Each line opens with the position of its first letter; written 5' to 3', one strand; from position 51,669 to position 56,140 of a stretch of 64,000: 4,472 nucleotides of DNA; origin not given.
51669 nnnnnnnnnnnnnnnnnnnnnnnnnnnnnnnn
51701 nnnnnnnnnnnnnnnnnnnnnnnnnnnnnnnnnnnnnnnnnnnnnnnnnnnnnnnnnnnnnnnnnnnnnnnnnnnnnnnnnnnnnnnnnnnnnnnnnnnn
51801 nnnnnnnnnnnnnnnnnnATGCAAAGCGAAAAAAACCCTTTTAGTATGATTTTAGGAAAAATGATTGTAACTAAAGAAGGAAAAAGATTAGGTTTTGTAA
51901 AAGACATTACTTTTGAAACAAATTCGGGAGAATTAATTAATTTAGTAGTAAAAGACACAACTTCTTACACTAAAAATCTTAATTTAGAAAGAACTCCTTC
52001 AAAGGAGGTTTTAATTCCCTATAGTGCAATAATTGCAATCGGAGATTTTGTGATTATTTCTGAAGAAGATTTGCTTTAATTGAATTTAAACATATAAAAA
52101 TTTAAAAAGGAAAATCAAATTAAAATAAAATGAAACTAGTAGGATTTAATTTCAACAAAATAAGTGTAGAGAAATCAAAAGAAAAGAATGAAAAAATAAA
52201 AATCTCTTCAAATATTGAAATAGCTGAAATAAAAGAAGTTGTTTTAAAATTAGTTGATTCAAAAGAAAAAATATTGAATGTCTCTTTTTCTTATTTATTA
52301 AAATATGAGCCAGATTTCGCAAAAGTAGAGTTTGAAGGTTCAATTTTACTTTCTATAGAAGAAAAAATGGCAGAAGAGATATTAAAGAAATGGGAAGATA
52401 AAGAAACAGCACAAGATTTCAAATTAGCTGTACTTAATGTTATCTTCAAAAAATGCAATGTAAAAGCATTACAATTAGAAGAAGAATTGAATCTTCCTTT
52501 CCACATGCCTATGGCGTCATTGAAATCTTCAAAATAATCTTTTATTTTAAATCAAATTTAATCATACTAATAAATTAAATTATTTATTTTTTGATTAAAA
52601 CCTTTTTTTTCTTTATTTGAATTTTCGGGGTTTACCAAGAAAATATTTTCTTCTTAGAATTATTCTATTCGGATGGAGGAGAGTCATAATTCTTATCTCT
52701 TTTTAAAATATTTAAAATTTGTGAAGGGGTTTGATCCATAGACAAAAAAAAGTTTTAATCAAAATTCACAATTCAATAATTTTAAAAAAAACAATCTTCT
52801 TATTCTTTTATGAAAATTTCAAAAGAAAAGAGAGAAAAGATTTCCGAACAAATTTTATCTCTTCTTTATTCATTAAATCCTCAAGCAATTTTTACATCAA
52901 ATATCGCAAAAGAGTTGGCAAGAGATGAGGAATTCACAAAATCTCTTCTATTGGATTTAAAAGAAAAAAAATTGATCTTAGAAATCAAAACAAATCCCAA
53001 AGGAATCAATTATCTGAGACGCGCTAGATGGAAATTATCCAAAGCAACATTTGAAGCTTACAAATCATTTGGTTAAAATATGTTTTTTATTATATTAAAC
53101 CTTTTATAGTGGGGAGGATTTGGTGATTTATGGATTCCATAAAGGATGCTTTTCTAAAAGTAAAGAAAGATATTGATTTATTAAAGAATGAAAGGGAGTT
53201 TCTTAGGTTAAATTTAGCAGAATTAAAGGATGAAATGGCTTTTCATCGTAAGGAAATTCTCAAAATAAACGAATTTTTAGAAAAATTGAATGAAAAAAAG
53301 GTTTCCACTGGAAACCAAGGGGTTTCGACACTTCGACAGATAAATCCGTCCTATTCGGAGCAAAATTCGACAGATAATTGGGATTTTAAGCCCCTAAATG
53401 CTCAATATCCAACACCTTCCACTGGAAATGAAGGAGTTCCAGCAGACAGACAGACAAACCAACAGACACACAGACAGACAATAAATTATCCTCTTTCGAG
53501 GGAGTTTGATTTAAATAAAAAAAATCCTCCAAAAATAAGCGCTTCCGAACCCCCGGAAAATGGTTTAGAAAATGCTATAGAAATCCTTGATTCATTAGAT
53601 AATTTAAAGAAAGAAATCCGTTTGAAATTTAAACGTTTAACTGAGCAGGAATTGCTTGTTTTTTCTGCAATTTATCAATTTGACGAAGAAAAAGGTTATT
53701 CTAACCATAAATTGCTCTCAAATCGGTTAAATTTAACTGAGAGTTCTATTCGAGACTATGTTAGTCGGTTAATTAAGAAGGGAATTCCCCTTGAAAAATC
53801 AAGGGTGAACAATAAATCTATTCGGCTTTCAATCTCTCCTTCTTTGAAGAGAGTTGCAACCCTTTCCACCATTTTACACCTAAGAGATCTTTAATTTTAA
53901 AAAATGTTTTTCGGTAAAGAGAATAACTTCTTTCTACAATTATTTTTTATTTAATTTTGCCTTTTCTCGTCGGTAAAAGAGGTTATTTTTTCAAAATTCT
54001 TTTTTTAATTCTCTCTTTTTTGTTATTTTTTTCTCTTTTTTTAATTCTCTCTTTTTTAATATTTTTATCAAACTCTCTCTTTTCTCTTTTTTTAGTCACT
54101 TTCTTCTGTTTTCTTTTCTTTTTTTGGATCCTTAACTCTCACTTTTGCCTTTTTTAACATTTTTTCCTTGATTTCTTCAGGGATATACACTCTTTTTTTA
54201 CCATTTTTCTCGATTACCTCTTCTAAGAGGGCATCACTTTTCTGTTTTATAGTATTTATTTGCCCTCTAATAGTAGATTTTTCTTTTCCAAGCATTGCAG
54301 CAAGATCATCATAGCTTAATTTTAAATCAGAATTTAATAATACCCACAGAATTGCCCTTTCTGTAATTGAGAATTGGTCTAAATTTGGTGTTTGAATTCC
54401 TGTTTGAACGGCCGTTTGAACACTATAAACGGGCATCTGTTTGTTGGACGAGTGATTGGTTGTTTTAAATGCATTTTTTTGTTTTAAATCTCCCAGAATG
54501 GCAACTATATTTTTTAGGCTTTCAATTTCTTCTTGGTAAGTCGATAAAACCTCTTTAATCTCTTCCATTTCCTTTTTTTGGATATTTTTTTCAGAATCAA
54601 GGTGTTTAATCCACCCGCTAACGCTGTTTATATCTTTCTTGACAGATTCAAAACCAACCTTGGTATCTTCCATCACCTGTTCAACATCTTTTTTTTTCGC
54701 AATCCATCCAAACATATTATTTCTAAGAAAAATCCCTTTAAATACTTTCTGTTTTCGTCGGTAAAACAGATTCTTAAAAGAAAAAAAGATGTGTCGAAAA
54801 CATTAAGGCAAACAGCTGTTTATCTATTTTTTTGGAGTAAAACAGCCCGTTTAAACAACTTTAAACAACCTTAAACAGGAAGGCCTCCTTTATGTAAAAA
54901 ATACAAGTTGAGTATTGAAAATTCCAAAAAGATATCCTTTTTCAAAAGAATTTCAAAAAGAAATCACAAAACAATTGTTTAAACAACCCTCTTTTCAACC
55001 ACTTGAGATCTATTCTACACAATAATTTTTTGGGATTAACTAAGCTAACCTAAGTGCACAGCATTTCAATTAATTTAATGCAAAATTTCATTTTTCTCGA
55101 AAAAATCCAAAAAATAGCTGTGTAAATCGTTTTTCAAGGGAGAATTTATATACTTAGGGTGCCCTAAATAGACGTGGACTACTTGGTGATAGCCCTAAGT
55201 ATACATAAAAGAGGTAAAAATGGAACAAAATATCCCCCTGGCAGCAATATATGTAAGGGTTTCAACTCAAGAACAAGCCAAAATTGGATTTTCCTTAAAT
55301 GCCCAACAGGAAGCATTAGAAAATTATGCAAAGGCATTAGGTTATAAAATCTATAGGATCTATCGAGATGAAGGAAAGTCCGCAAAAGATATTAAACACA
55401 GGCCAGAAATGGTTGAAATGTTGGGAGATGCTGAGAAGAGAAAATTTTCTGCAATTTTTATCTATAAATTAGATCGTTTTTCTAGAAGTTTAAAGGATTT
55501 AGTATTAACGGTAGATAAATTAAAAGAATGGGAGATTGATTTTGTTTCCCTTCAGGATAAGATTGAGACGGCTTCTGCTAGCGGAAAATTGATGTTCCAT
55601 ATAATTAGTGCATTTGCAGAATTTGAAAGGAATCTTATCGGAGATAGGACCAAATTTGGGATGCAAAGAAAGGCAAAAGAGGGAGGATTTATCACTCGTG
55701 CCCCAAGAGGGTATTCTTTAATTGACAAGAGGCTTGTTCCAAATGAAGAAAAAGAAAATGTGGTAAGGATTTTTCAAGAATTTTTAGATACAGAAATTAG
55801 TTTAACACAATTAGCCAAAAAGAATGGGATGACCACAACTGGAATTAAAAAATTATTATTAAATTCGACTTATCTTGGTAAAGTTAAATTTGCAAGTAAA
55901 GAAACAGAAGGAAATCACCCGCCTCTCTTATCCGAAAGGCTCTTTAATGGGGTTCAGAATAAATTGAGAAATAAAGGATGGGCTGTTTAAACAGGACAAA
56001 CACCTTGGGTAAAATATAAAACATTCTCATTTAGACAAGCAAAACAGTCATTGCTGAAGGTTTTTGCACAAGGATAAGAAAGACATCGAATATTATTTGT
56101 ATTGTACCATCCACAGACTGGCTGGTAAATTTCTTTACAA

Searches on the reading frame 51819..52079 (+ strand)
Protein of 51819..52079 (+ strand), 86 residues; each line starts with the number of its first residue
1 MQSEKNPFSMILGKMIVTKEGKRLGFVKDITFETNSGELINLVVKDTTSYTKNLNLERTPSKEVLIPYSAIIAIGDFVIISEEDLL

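Call 3: search_protein_families(library=pfam, proteins=[window:51819-52079:+], max_evalue=0.1)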
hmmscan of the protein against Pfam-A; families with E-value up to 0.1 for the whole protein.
window:51819-52079:+ (86 aa): 1 family
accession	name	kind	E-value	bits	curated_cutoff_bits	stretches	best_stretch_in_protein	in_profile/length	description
PF05239.21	PRC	-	3.4e-10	40.2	21.2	1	9-81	7-72/78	PRC-barrel domain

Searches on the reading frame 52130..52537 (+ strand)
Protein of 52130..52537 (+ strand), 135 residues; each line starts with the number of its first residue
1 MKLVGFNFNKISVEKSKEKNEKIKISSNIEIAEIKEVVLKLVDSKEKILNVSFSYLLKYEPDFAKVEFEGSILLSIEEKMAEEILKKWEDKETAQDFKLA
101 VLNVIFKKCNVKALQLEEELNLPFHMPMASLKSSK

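Call 3: search_protein_families(library=pfam, proteins=[window:52130-52537:+], max_evalue=0.1)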
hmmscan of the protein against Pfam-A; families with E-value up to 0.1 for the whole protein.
window:52130-52537:+ (135 aa): 3 families
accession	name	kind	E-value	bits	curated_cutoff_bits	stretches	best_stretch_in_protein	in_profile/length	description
PF19785.4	UPF0738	-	0.028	14.9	27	1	12-84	2-72/117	Family of unknown function (UPF0738)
PF12986.12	DUF3870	-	0.043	14.5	22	1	37-88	23-74/94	Domain of unknown function (DUF3870)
PF24820.1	Diguanyl_cycl_sensor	-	0.049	14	28.1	1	34-64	74-104/109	Diguanylate cyclase-like sensor domain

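Call 15: search_protein_families(library=ncbifam, proteins=[window:52130-52537:+], max_evalue=0.1)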
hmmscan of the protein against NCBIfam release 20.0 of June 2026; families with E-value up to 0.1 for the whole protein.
window:52130-52537:+ (135 aa): 0 families

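Call 16: search_protein_families(library=phrogs, proteins=[window:52130-52537:+], max_evalue=0.01)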
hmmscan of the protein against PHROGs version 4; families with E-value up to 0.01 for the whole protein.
window:52130-52537:+ (135 aa): 0 families

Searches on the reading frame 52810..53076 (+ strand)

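Call 3: search_protein_families(library=pfam, proteins=[window:52810-53076:+], max_evalue=0.1)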
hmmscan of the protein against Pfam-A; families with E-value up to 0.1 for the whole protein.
window:52810-53076:+ (88 aa): 1 family
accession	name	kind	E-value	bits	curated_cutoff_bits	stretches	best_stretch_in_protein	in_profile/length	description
PF22979.2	HTH_69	-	0.0098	16.2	27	1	6-61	6-61/69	Winged helix-turn-helix domain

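Call 15: search_protein_families(library=ncbifam, proteins=[window:52810-53076:+], max_evalue=0.1)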
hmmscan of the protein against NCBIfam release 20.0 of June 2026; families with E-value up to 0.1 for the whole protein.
window:52810-53076:+ (88 aa): 2 families
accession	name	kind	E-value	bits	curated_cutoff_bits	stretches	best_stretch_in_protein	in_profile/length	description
TIGR01884.1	cas_HTH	subfamily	0.0041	16.5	60.2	1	10-66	139-196/202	CRISPR-associated CARF protein Csa3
NF053643.1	Ddl_archaea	equivalog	0.072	12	500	1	29-74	237-283/367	putative pseudomurein biosynthesis ATP-grasp protein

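Call 16: search_protein_families(library=phrogs, proteins=[window:52810-53076:+], max_evalue=0.01)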
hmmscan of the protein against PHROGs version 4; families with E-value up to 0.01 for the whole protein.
window:52810-53076:+ (88 aa): 1 family
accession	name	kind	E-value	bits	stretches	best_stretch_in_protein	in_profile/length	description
phrog_12156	-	DNA, RNA and nucleotide metabolism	0.0018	18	1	9-77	422-481/485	DNA helicase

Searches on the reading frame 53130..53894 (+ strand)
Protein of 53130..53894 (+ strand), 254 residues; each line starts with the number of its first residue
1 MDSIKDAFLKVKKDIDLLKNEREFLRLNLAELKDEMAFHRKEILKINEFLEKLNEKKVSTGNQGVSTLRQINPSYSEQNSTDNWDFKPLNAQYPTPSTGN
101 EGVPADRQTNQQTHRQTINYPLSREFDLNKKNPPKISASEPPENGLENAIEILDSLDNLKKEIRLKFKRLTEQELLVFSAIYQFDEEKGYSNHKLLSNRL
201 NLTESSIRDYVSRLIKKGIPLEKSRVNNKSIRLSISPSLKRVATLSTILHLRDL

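Call 3: search_protein_families(library=pfam, proteins=[window:53130-53894:+], max_evalue=0.1)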
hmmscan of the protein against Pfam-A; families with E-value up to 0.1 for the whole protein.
window:53130-53894:+ (254 aa): 6 families
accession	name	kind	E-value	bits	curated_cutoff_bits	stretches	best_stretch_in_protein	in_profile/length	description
PF21984.2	DnaD_N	-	3.9e-06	27.4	27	1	170-222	14-66/101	DnaD N-terminal domain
PF01325.25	Fe_dep_repress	-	0.00022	21.8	26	1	178-218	10-50/60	Iron dependent repressor, N-terminal DNA binding domain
PF13412.12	HTH_24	-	0.00045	20.2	21.9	1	187-219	14-46/48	Winged helix-turn-helix DNA-binding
PF13730.12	HTH_36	-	0.0019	18.4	25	1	169-219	2-54/55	Helix-turn-helix domain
PF08279.18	HTH_11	-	0.0036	17.6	25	1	192-225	17-50/55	HTH domain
PF22458.1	RsmF-B_ferredox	-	0.026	15.1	27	1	195-234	29-68/74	Methyltr_RsmF/B-like, ferredoxin-like domain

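Call 15: search_protein_families(library=ncbifam, proteins=[window:53130-53894:+], max_evalue=0.1)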
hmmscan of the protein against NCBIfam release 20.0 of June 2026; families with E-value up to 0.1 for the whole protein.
window:53130-53894:+ (254 aa): 2 families
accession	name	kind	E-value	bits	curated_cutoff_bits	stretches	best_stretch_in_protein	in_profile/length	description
TIGR01889.1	Staph_reg_Sar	paralog_domain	0.018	15.4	62.6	1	151-226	5-78/109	staphylococcal accessory regulator family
NF007935.0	PRK10651.1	equivalog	0.031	13.5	250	1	155-227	141-205/216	two-component system response regulator NarL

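Call 16: search_protein_families(library=phrogs, proteins=[window:53130-53894:+], max_evalue=0.01)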
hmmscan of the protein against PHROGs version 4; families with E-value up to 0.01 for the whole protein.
window:53130-53894:+ (254 aa): 1 family
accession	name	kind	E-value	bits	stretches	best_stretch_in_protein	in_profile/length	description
phrog_3502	-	unknown function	0.0017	19.5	1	159-233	38-113/131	-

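Call 45: search_solved_structures(query=window:53130-53894:+, max_evalue=1)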
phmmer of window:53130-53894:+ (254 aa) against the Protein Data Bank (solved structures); distinct sequences matched with E-value up to 1: 2.
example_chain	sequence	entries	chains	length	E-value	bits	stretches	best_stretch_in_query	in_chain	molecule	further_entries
7fby_A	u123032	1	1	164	0.042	16.8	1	179-220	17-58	Transcriptional regulatory protein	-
9w4v_A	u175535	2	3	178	0.047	16.6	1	179-220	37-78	Uncharacterized HTH-type transcriptional regulator PH0140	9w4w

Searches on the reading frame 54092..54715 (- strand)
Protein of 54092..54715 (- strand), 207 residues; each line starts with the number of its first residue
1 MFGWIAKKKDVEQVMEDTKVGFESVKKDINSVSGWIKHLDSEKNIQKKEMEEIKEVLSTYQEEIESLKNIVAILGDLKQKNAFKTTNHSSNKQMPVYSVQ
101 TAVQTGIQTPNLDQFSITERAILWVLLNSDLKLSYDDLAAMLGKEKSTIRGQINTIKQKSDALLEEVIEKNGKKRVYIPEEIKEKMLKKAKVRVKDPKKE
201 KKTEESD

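Call 3: search_protein_families(library=pfam, proteins=[window:54092-54715:-], max_evalue=0.1)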
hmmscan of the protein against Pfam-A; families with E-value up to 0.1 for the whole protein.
window:54092-54715:- (207 aa): 3 families
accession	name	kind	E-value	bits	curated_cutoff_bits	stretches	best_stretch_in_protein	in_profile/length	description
PF08279.18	HTH_11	-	0.0037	17.5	25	1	119-160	2-43/55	HTH domain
PF10805.13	DUF2730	-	0.025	15.1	24.9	0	6-74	30-96/102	Protein of unknown function (DUF2730)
PF04136.21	COG3_N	-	0.07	13.5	27.9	0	7-62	19-74/147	Conserved oligomeric Golgi complex subunit 3, N-terminal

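Call 15: search_protein_families(library=ncbifam, proteins=[window:54092-54715:-], max_evalue=0.1)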
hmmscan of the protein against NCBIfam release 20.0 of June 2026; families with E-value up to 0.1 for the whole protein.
window:54092-54715:- (207 aa): 6 families
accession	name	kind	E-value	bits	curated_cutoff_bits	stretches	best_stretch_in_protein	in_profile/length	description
NF053606.1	Sta1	subfamily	0.00086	19.4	80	1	116-186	19-93/100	Sta1 family transcriptional regulator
NF033644.1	antiterm_UpxY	subfamily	0.026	14.5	100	1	21-67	60-109/164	UpxY family transcription antiterminator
NF002572.0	PRK02224.1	equivalog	0.03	12.6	1087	1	17-171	203-347/888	DNA double-strand break repair ATPase Rad50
NF007229.0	PRK09647.1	equivalog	0.035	13.4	265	1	113-174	153-212/220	RNA polymerase sigma factor SigE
NF040939.2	trans_reg_lrs14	equivalog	0.068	13.2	90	1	115-159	19-63/103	Lrs14 family HTH-type transcriptional regulator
TIGR04211.1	SH3_and_anchor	equivalog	0.099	12.2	65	1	8-86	61-139/198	TIGR04211 family SH3 domain-containing protein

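Call 16: search_protein_families(library=phrogs, proteins=[window:54092-54715:-], max_evalue=0.01)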
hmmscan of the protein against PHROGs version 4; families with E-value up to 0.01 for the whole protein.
window:54092-54715:- (207 aa): 2 families
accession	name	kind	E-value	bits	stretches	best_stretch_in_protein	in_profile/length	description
phrog_20751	-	head and packaging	0.0018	17.7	1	24-106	378-461/739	virion structural protein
phrog_34959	-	unknown function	0.0078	17.5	0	129-174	3-48/69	-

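Call 44: search_solved_structures(query=window:54092-54715:-, max_evalue=1)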
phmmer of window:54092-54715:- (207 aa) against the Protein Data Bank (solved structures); distinct sequences matched with E-value up to 1: 1.
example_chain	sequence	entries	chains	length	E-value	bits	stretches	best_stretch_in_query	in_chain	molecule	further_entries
1wvt_A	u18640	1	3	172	0.7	13.5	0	22-75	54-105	hypothetical protein ST2180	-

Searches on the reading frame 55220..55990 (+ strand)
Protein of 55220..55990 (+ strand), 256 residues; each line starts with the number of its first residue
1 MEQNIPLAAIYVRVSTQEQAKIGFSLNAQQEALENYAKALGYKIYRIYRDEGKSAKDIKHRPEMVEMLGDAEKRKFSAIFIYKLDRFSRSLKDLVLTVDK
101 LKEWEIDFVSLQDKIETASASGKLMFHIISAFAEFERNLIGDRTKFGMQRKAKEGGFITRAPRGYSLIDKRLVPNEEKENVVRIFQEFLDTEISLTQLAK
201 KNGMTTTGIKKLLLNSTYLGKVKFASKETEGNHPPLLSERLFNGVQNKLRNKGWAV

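Call 3: search_protein_families(library=pfam, proteins=[window:55220-55990:+], max_evalue=0.1)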
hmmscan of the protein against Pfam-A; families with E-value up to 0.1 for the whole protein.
window:55220-55990:+ (256 aa): 2 families
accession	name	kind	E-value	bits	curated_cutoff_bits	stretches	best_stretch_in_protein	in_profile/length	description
PF00239.26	Resolvase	-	7.8e-43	146.5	23.3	1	8-156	1-144/145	Resolvase, N terminal domain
PF07508.19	Recombinase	-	9.1e-07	29.5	21.1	1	175-251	1-101/102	Recombinase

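Call 15: search_protein_families(library=ncbifam, proteins=[window:55220-55990:+], max_evalue=0.1)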
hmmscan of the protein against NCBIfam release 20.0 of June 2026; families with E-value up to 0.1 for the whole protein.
window:55220-55990:+ (256 aa): 7 families
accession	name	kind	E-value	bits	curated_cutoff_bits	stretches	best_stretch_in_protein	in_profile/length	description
NF047343.1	SCCmet_CcrB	equivalog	1.6e-39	136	900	1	9-226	10-240/542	cassette chromosome recombinase CcrB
NF047347.1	SCCmet_CcrC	equivalog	1.7e-31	109.3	900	1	9-224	6-240/558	cassette chromosome recombinase CcrC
NF041201.1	recomb_XisF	equivalog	2.5e-27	95.9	375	1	11-251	4-277/465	fdxN element excision recombinase XisF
NF047344.1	SCCmet_CcrA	equivalog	1.4e-20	73.9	700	1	9-252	5-251/442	cassette chromosome recombinase CcrA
NF049883.1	resolv_YneB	equivalog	6.4e-14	51.9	175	1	8-155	2-146/211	YneB family resolvase-like protein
NF009949.0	PRK13413.1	equivalog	8.6e-12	45.2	272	1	11-213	5-193/203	master DNA invertase Mpi family serine-type recombinase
NF033518.0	transpos_IS607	equivalog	1.6e-10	40.8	110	1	7-141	55-180/187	IS607 family transposase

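Call 16: search_protein_families(library=phrogs, proteins=[window:55220-55990:+], max_evalue=0.01)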
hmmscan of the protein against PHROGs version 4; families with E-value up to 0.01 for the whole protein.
window:55220-55990:+ (256 aa): 4 families
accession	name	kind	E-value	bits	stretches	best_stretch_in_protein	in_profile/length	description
phrog_95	-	integration and excision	1.2e-71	243.2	1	7-254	89-360/651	integrase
phrog_125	-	DNA, RNA and nucleotide metabolism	4.3e-46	158.5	1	8-232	22-219/254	DNA invertase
phrog_6620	-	integration and excision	1e-08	36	1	8-145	58-185/201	transposase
phrog_7701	-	DNA, RNA and nucleotide metabolism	1.8e-05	26.1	1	159-251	2-87/137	DNA invertase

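Call 36: find_related_loci(query=window:55220-55990:+, collection=viral_contigs, flank=5000)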
Query window:55220-55990:+ (256 aa) in viral_contigs; peptide patterns used: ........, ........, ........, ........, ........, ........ (x = any residue, [..] = any of these).
2 stretches matched a pattern, but none encodes a relative of the query by tblastn (E <= 1e-3).

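Call 42: find_homologous_proteins(query=window:55220-55990:+, max_evalue=1e-10)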
Query window:55220-55990:+ (256 aa): 1396 proteins with E <= 1e-10 among 1990 candidates; the best 120 are listed.
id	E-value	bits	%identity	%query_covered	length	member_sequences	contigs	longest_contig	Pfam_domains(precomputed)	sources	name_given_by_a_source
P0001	1.2e-152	524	95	100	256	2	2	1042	PF07508.20,PF00239.27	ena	-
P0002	1.8e-134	465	86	98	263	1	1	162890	PF07508.20,PF00239.27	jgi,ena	jgi:site-specific DNA recombinase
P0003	2.1e-128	445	80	99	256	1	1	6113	PF07508.20,PF00239.27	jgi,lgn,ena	-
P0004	8.9e-128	443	79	100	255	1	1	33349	PF07508.20,PF00239.27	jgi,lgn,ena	-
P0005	1.2e-125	436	78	99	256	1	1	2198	PF07508.20,PF00239.27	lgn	-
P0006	1.5e-125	436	79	99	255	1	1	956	PF07508.20,PF00239.27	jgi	jgi:site-specific DNA recombinase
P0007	6.5e-125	434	78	98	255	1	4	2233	PF07508.20,PF00239.27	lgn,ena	-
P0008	1.1e-124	433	76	100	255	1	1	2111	PF07508.20,PF00239.27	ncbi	-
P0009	5.3e-124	431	78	96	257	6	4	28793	PF07508.20,PF00239.27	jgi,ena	-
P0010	2.6e-123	428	78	98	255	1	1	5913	PF07508.20,PF00239.27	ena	-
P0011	8.4e-123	427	77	98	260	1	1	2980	PF07508.20,PF00239.27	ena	-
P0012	2.1e-122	425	78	97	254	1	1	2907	PF07508.20,PF00239.27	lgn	-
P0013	3.3e-122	425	76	99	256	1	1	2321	PF07508.20,PF00239.27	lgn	-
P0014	3.4e-121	421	74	100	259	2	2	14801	PF07508.20,PF00239.27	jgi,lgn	-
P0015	4.8e-121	421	76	98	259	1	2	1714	PF07508.20,PF00239.27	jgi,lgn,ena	-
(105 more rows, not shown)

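Call 43: find_encoding_contigs(protein=P0002, flank=8000, max_places=2)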
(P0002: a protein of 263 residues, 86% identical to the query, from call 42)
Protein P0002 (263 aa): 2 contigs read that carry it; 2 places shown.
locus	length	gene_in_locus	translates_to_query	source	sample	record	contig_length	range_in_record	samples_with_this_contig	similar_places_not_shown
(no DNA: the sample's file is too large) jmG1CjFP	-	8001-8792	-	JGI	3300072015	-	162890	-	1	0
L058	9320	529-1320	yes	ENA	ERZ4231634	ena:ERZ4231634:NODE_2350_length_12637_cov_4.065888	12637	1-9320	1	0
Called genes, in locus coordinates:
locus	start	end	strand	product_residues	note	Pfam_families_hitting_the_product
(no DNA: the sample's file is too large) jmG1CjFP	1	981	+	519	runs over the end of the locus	PF00149:Metallophos, PF04042:DNA_pol_E_B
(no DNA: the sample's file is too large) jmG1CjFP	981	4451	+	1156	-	PF03833:PolC_DP2_N, PF24844:PolC_DP2_central, PF24846:PolC_DP2_cat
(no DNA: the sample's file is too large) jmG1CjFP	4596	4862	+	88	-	-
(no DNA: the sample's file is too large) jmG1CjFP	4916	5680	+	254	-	PF01325:Fe_dep_repress (weak)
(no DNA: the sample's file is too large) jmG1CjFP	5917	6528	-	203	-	-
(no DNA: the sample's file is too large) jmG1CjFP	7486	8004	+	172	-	PF04229:GrpB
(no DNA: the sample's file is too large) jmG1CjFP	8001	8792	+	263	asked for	PF00239:Resolvase, PF07508:Recombinase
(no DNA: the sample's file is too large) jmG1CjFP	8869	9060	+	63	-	-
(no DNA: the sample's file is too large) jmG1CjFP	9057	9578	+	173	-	PF07508:Recombinase (weak)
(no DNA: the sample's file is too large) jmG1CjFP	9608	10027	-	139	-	PF00380:Ribosomal_S9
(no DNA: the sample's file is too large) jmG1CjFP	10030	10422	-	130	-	PF00572:Ribosomal_L13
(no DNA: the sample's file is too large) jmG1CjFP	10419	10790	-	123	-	PF17135:Ribosomal_L18, PF00828:Ribosomal_L27A (weak)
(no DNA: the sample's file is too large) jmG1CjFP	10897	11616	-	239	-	PF01193:RNA_pol_L (weak), PF01000:RNA_pol_A_bac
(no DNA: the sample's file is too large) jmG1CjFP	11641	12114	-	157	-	PF00411:Ribosomal_S11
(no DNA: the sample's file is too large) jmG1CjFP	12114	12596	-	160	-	PF01479:S4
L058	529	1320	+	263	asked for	PF00239:Resolvase, PF07508:Recombinase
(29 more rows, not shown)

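Call 46: search_solved_structures(query=window:55220-55990:+, max_evalue=0.00001, show_alignments=1)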
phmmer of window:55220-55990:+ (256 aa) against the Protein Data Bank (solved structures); distinct sequences matched with E-value up to 0.00001: 11.
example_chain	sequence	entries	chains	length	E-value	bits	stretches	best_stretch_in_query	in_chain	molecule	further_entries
3bvp_A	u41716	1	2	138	3.5e-28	102.2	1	8-139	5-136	TP901-1 Integrase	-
3guv_A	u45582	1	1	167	1.6e-21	80.3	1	9-157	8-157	Site-specific recombinase, resolvase family protein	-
4m6f_A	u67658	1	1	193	3.6e-15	59.6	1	64-163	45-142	DNA-invertase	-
3uj3_X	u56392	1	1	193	5.5e-15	59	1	74-162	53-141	DNA-invertase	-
3g13_A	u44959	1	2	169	2e-10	44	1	8-158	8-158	Putative conjugative transposon recombinase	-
2gm4_A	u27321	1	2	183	2.4e-09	40.5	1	12-157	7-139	Transposon gamma-delta resolvase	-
1zr2_A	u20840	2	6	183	8.3e-08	35.5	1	12-157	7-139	Transposon gamma-delta resolvase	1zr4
1gdr_A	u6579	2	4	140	1.1e-07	35.1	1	12-154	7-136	GAMMA DELTA-RESOLVASE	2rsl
1gdt_A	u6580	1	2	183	1.2e-07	35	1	13-157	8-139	PROTEIN (GAMMA DELTA RESOLVASE)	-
2gm5_A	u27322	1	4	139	5.3e-07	32.9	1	12-150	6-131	Transposon gamma-delta resolvase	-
5cy1_A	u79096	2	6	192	2.4e-06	30.7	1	13-155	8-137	Transposon Tn3 resolvase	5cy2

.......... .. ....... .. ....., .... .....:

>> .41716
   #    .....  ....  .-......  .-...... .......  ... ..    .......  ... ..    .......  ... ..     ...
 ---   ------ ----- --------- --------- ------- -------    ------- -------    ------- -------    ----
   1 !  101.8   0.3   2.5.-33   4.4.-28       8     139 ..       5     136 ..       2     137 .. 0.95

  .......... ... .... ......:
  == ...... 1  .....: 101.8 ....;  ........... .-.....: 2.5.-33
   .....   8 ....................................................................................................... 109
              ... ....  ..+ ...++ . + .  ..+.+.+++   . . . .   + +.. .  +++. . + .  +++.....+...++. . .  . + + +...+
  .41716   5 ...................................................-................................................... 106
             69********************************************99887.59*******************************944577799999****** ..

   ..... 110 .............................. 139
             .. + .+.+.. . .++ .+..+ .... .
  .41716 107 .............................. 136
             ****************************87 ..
